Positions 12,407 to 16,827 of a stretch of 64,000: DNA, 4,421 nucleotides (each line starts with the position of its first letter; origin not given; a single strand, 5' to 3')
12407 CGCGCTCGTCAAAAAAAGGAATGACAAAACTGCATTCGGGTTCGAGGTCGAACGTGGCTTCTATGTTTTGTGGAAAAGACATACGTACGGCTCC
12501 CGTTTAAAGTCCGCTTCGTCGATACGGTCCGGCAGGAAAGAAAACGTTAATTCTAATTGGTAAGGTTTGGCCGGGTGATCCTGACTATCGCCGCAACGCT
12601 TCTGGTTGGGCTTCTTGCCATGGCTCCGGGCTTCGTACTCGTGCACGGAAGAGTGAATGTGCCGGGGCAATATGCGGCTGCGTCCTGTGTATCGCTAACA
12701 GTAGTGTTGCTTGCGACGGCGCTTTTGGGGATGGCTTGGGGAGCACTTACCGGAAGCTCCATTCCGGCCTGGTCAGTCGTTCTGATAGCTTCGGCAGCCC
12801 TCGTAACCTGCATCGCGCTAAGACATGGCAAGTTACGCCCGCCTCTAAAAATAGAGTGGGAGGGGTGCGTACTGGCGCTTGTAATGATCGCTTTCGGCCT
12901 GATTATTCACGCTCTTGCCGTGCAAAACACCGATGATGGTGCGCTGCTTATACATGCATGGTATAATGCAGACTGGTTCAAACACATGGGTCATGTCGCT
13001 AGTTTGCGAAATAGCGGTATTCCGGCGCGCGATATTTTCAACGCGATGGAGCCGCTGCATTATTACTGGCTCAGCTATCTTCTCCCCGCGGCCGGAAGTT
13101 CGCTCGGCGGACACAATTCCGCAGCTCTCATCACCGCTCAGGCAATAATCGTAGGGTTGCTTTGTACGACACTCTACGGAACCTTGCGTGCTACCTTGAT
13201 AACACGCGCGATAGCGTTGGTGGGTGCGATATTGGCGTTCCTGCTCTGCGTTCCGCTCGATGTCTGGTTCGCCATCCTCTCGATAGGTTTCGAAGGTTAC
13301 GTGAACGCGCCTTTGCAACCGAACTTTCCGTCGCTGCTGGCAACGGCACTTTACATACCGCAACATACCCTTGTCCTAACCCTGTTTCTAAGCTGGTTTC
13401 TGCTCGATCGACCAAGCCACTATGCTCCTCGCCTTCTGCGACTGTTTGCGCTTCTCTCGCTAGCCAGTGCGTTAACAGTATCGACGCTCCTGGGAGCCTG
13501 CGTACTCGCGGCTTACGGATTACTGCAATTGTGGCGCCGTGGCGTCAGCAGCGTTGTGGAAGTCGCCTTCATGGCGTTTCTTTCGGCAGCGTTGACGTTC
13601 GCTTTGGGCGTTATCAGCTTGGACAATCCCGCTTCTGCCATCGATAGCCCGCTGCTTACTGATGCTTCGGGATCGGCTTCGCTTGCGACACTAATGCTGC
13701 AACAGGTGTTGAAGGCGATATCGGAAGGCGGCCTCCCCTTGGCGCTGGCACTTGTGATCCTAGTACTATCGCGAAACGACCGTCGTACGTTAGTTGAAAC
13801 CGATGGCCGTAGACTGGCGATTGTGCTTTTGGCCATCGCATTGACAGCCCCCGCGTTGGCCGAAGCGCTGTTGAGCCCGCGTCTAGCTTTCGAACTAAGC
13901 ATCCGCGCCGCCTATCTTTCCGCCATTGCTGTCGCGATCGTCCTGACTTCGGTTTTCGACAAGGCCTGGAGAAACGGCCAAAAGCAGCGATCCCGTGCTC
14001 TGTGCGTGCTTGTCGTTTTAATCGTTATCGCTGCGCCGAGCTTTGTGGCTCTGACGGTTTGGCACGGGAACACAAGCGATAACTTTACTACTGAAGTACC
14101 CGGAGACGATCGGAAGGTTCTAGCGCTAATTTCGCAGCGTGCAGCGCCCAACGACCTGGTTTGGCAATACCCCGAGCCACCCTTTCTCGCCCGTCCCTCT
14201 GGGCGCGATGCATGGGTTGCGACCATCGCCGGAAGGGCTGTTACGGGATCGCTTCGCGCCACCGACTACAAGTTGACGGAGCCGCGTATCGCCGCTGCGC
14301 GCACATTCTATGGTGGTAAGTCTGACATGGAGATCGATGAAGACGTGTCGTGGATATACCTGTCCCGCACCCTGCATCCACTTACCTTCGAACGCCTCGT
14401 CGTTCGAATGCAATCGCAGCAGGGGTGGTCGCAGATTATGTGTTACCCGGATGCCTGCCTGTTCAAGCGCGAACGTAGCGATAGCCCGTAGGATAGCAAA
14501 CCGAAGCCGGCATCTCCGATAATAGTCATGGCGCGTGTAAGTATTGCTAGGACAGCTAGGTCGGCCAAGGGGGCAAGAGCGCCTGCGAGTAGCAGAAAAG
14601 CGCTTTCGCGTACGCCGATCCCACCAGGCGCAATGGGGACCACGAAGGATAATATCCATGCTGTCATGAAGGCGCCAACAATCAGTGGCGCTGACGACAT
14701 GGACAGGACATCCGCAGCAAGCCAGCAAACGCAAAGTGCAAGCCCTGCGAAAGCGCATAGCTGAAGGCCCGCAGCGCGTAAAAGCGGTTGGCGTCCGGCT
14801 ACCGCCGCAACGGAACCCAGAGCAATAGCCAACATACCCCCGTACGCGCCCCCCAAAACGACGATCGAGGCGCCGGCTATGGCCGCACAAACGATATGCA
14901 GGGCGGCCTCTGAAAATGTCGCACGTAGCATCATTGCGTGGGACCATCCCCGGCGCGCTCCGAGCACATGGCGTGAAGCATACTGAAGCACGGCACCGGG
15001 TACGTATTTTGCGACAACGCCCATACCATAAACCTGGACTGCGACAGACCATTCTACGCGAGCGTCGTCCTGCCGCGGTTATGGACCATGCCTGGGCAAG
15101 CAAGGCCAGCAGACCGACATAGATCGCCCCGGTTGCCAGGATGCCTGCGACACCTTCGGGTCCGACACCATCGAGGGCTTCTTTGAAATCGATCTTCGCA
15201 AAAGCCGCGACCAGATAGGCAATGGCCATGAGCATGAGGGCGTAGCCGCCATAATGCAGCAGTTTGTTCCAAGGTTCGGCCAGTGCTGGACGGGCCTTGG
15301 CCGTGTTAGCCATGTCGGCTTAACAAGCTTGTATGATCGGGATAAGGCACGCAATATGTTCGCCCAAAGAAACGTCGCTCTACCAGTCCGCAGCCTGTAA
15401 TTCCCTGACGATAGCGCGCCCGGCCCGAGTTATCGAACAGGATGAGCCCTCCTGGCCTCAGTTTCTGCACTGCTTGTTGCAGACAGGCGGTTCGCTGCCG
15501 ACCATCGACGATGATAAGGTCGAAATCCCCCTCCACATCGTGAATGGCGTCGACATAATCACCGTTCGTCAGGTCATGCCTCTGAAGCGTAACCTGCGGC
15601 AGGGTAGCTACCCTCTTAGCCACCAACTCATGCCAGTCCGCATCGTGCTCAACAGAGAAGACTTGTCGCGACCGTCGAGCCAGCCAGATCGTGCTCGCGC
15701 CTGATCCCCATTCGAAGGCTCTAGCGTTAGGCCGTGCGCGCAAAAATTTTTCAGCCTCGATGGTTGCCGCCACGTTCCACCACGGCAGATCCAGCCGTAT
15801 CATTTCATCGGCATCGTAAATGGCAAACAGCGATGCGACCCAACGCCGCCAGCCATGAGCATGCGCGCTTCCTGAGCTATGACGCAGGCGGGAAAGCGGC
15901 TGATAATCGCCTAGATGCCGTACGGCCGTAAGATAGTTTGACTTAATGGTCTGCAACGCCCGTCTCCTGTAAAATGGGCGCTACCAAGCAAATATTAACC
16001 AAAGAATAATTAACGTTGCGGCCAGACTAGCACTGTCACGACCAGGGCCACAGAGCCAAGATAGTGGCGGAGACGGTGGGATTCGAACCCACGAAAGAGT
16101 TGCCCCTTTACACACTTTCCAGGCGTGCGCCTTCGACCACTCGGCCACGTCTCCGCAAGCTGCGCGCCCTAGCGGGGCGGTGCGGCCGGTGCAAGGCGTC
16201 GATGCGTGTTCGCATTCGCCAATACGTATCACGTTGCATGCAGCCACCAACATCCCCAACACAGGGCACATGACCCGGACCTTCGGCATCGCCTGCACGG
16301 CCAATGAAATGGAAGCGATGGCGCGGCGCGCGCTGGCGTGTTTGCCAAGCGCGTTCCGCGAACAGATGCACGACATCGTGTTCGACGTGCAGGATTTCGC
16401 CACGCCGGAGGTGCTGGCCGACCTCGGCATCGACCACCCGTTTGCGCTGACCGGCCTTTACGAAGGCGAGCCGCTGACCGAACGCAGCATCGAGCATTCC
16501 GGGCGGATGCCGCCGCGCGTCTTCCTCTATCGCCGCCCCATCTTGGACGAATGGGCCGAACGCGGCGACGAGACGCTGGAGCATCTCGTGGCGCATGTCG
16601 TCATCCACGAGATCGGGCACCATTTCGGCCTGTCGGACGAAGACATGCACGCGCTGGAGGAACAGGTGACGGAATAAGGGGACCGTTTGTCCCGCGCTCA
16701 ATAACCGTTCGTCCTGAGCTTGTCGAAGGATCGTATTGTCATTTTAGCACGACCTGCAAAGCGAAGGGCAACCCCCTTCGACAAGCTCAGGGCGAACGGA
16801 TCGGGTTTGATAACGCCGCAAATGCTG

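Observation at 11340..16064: Lower-GC islet next to tRNA-Ser(GGA) carrying a non-canonical Gtr-like periplasmic glycosylation module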

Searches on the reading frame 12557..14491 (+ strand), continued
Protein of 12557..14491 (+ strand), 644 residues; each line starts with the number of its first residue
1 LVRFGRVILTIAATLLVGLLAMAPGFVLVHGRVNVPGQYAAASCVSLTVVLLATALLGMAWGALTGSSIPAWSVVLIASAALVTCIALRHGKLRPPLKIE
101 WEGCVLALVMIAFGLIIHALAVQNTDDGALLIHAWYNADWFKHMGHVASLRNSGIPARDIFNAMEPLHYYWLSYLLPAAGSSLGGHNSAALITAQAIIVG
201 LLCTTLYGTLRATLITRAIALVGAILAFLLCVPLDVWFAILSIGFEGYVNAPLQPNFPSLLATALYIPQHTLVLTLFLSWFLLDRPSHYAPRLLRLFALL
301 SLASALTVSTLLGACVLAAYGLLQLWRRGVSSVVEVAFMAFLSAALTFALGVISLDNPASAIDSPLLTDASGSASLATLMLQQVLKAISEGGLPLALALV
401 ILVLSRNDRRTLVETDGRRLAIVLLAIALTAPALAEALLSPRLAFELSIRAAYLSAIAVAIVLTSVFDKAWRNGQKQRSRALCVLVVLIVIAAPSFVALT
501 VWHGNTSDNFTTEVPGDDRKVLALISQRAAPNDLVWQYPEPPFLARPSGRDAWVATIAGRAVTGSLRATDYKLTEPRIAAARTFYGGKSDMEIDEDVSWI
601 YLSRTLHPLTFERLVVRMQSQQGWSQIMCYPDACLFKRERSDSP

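Call 78: fold_search(model_id=the predicted structure, library=pdb)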
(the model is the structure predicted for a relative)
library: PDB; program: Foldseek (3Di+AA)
matches with E <= 10: 414; with E <= 0.001: 1
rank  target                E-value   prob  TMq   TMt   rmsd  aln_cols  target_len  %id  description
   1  9j8q_A                9.1e-04  1.00  0.62  0.25   6.9       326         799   20  MprF from Pseudomonas aeruginosa in GDN micelle, C2 symmetry (released 2025-09-03)
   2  9goe_A                1.3e-03  1.00  0.58  0.24   6.9       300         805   22  Cryo-EM structure of the multiple peptide resistance factor (MprF) from Pseudomonas aeruginosa bound to a synthetic na (released 2025-03-12)
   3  9j8s_A                1.6e-03  1.00  0.60  0.25   6.9       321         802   21  MprF from Pseudomonas aeruginosa in nanodisc, C2 symmetry (released 2025-09-03)
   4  7f47                  2.6e-02  1.00  0.59  0.23   6.7       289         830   16  Cryo-EM structure of Rhizobium etli MprF (released 2022-06-22)
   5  7duw_A                7.1e-02  1.00  0.63  0.25   6.8       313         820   17  Cryo-EM structure of the multiple peptide resistance factor (MprF) loaded with two lysyl-phosphatidylglycerol molecule (released 2021-04-21)
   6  7z6n_B                1.4e-01  0.21  0.17  0.18  19.3       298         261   17  Crystal structure of Zn2+-transporter BbZIP in a metal-stripped state (released 2022-08-10)
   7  7z6n_A                1.6e-01  0.20  0.18  0.19  20.1       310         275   18  Crystal structure of Zn2+-transporter BbZIP in a metal-stripped state (released 2022-08-10)
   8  9old                  4.9e-01  0.07  0.12  0.08  20.5       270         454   15  Crystal structure of alpha-NPG-bound D59C MelBSt (released 2026-02-04)
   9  7kyp_B                5.1e-01  0.13  0.16  0.17  16.1       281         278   16  PsaBC from Streptococcus pneumoniae in complex with Fab (released 2021-08-25)
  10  5hxh_B                5.1e-01  0.09  0.14  0.14  20.0       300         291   13  Structural mechanisms of extracellular ion exchange and induced binding-site occlusion in the sodium-calcium exchanger (released 2016-05-11)
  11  7awq                  5.1e-01  0.09  0.16  0.13  22.6       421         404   12  Structure of the thermostabilized EAAT1 cryst-E386Q mutant in complex with L-ASP, sodium ions and the allosteric inhibit (released 2021-10-13)
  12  6khi_A                6.1e-01  0.08  0.15  0.13  22.3       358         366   15  Supercomplex for cylic electron transport in cyanobacteria (released 2020-02-12)
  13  9b3k_Z                7.3e-01  0.08  0.15  0.12  21.5       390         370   12  NorA in complex with Fab36 (NorA-BRIL fusion) (released 2024-12-11)
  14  7l16                  7.3e-01  0.04  0.10  0.08  17.0       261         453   13  Crystal structure of sugar-bound melibiose permease MelB (released 2021-08-04)
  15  4bwz                  8.0e-01  0.10  0.18  0.15  23.4       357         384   15  Crystal structure of the sodium proton antiporter, NapA (released 2013-08-28)
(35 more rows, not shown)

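Call 79: find_encoding_contigs(protein=P0104, flank=8000, max_places=3)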
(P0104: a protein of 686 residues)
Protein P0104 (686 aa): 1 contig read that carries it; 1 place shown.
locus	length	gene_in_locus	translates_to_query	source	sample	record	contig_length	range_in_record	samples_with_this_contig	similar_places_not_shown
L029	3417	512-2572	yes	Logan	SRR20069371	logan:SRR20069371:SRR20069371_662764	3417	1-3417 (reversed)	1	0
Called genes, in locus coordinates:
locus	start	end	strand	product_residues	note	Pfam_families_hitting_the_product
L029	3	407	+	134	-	?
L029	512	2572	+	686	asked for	-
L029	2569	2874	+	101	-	-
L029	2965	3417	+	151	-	?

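Call 81: find_related_loci(query=A3, collection=metagenome_contigs, flank=8000)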
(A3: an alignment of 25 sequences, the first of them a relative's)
Query A3 (659 aa) in metagenome_contigs; peptide patterns used: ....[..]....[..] (x = any residue, [..] = any of these).
143 stretches matched a pattern; 5 encode a relative of the query (tblastn E <= 1e-3); 5 distinct loci.
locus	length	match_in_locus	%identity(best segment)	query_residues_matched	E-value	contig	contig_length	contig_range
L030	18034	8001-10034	34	1-653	1e-73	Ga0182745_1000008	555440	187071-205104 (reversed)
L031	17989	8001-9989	30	7-655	1e-61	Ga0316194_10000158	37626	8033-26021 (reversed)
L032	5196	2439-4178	26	60-637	1e-37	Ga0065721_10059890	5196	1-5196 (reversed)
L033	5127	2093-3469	22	129-594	2e-18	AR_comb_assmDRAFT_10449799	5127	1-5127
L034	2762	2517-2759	46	134-213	5e-15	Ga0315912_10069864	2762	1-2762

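Call 84: search_protein_families(library=pfam, proteins=[L030:4485-6338:+, L030:6128-7906:+, L030:10031-11062:+, L030:11093-11839:+, L030:11836-13104:+, L031:5931-6650:+, L031:6647-7594:-, L031:10081-10845:+, L031:10725-11879:+, L031:11883-12701:-], max_evalue=0.001)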
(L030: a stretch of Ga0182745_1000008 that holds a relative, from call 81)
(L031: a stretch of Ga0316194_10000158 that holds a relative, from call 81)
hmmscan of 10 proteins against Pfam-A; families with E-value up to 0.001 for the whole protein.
L030:4485-6338:+ (617 aa): 0 families

L030:6128-7906:+ (592 aa): 6 families
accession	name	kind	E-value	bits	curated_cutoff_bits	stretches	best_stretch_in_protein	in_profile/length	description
PF01593.30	Amino_oxidase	-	1.7e-18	67.6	19.8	1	82-407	2-289/443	Flavin containing amine oxidoreductase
PF13450.12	NAD_binding_8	-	2.9e-12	47.1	21.9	1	76-141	1-67/68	NAD(P)-binding Rossmann-like domain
PF01266.30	DAO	-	1.8e-08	34.7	27.9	1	75-111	3-39/353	FAD dependent oxidoreductase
PF01494.25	FAD_binding_3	-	0.00012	21.8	22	0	74-103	4-32/349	FAD binding domain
PF12831.13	FAD_oxidored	-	0.00014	21.7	27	0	75-110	3-37/416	FAD dependent oxidoreductase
PF07992.20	Pyr_redox_2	-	0.00069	19.6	26.1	0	75-104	4-32/291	Pyridine nucleotide-disulphide oxidoreductase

L030:10031-11062:+ (343 aa): 3 families
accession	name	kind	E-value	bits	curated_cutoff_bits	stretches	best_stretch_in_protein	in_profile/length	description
PF00535.33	Glycos_transf_2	-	1.4e-33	116.6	23.3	1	16-179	1-166/168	Glycosyl transferase family 2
PF13641.12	Glyco_tranf_2_3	-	6e-08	33.4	27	1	13-155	2-143/230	Glycosyltransferase like family 2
PF10111.15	Glyco_tranf_2_2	-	0.0007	19.6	27.3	1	17-108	2-93/276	Glycosyltransferase like family 2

L030:11093-11839:+ (248 aa): 5 families
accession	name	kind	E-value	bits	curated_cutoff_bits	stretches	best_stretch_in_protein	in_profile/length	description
PF13489.12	Methyltransf_23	-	1e-16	61.5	27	1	47-171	22-162/164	Methyltransferase domain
PF08241.18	Methyltransf_11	-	3.3e-13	50.5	21.2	1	52-136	1-95/95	Methyltransferase domain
PF08242.18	Methyltransf_12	-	1.5e-07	32.5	30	1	90-134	54-98/98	Methyltransferase domain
PF13649.12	Methyltransf_25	-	3.8e-07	31.2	27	1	52-132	2-97/97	Methyltransferase domain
PF13847.12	Methyltransf_31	-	4.3e-06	26.9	27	1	90-140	65-113/145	Methyltransferase domain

L030:11836-13104:+ (422 aa): 1 family
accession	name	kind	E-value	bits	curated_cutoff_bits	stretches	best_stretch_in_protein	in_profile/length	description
PF01943.22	Polysacc_synt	-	0.00029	20.8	28.2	1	22-280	13-272/274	Polysaccharide biosynthesis protein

L031:5931-6650:+ (239 aa): 2 families
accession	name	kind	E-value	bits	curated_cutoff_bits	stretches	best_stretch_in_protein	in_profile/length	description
PF01569.27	PAP2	-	2.8e-19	69.6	27.2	1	102-220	3-128/130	PAP2 superfamily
PF14378.12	PAP2_3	-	9.1e-06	26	27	1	135-209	111-187/190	PAP2 superfamily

L031:6647-7594:- (315 aa): 1 family
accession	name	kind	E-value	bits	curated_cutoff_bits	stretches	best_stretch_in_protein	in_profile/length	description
PF03279.18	Lip_A_acyltrans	-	7.5e-42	144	22.3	1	14-309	7-294/295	Bacterial lipid A biosynthesis acyltransferase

L031:10081-10845:+ (254 aa): 1 family
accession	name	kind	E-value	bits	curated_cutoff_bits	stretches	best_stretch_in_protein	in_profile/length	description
PF01522.26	Polysacc_deac_1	-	2.6e-26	92.4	23.1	1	52-185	6-123/124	Polysaccharide deacetylase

L031:10725-11879:+ (384 aa): 4 families
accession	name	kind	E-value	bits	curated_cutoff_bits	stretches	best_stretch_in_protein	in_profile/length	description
PF13527.13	Acetyltransf_9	-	2.4e-12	47.4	25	1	52-174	7-125/127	Acetyltransferase (GNAT) domain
PF00583.31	Acetyltransf_1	-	3.7e-08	34.1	20.7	1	64-153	14-93/116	Acetyltransferase (GNAT) family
PF13508.13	Acetyltransf_7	-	1.8e-06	28.7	27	1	89-153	5-62/84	Acetyltransferase (GNAT) domain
PF08445.16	FR47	-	0.00033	21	22.1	0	125-156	27-58/86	FR47-like protein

L031:11883-12701:- (272 aa): 0 families

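Call 88: search_dna_similar(query=window:12557-14491:+, collection=plasmids, mode=protein, max_rows=10)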
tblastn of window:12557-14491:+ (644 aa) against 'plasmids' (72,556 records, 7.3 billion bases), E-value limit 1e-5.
No match.

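Call 89: search_dna_similar(query=window:12557-14491:+, collection=phages, mode=protein, max_rows=10)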
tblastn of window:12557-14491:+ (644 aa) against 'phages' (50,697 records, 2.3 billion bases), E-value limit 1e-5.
No match.

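Call 102: find_encoding_contigs(protein=P0011, flank=8000, max_places=1)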
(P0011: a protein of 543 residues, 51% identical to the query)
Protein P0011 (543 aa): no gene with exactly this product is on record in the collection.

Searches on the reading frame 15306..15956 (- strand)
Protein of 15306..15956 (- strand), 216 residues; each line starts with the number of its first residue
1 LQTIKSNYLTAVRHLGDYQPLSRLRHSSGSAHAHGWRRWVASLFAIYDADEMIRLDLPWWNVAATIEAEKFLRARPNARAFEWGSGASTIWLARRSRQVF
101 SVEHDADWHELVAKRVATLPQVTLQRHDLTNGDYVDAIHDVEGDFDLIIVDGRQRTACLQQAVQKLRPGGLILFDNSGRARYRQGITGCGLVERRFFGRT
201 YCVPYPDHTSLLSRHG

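Call 4: search_protein_families(library=pfam, proteins=[window:15306-15956:-], max_evalue=0.01)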
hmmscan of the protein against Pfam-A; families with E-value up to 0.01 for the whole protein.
window:15306-15956:- (216 aa): 2 families
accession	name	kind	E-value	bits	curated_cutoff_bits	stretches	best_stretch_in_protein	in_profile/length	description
PF13578.12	Methyltransf_24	-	1.6e-09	39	26.3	1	82-176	2-104/105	Methyltransferase domain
PF13649.12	Methyltransf_25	-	0.00018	22.5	27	1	84-170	7-97/97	Methyltransferase domain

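Call 7: search_protein_families(library=ncbifam, proteins=[window:15306-15956:-], max_evalue=0.1)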
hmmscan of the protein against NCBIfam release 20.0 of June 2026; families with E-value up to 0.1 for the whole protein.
window:15306-15956:- (216 aa): 3 families
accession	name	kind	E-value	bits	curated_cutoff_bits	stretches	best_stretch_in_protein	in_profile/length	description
NF041820.1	daptide_MTase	equivalog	6.4e-05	22.5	175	1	84-179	46-147/243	daptide-type RiPP biosynthesis methyltransferase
NF000499.2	Erm23S_rRNA_broad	equivalog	0.00014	21.4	212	1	84-132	33-81/244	23S ribosomal RNA methyltransferase Erm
TIGR02469.1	CbiT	equivalog_domain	0.00017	21.8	78.3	1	76-174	19-120/124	precorrin-6Y C5,15-methyltransferase (decarboxylating) subunit CbiT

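Call 44: search_solved_structures(query=window:15306-15956:-, max_evalue=0.01)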
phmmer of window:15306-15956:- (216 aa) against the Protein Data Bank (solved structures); distinct sequences matched with E-value up to 0.01: 6.
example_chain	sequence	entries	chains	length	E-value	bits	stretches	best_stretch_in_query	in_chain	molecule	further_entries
3cvo_A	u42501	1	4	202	0.00043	23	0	67-120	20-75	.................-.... protein of unknown function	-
6jcl_A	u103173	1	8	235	0.00096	21.9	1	79-179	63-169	Probable O-methyltransferase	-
6jcm_A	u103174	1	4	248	0.0011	21.7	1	79-179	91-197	Probable O-methyltransferase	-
7cvu_A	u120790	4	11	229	0.0017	21.1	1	85-178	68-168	O-methyltransferase family 3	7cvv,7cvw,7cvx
5f8c_A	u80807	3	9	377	0.0053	19.4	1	118-175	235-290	Methyltransferase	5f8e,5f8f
8c9s_A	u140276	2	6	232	0.006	19.3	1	79-193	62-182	Putative O-methyltransferase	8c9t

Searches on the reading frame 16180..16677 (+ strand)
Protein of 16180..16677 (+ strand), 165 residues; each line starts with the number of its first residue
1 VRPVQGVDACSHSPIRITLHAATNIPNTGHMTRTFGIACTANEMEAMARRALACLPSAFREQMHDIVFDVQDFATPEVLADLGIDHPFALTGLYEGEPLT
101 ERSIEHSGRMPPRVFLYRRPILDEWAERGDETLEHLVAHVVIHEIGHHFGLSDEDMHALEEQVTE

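Call 38: search_protein_families(library=pfam, proteins=[window:16180-16677:+], max_evalue=0.001)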
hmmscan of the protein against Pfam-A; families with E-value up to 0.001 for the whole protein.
window:16180-16677:+ (165 aa): 1 family
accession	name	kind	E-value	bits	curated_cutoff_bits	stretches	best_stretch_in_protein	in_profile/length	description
PF06262.17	Zincin_1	-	9.3e-36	122.1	22.4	1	63-159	1-95/97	Zincin-like metallopeptidase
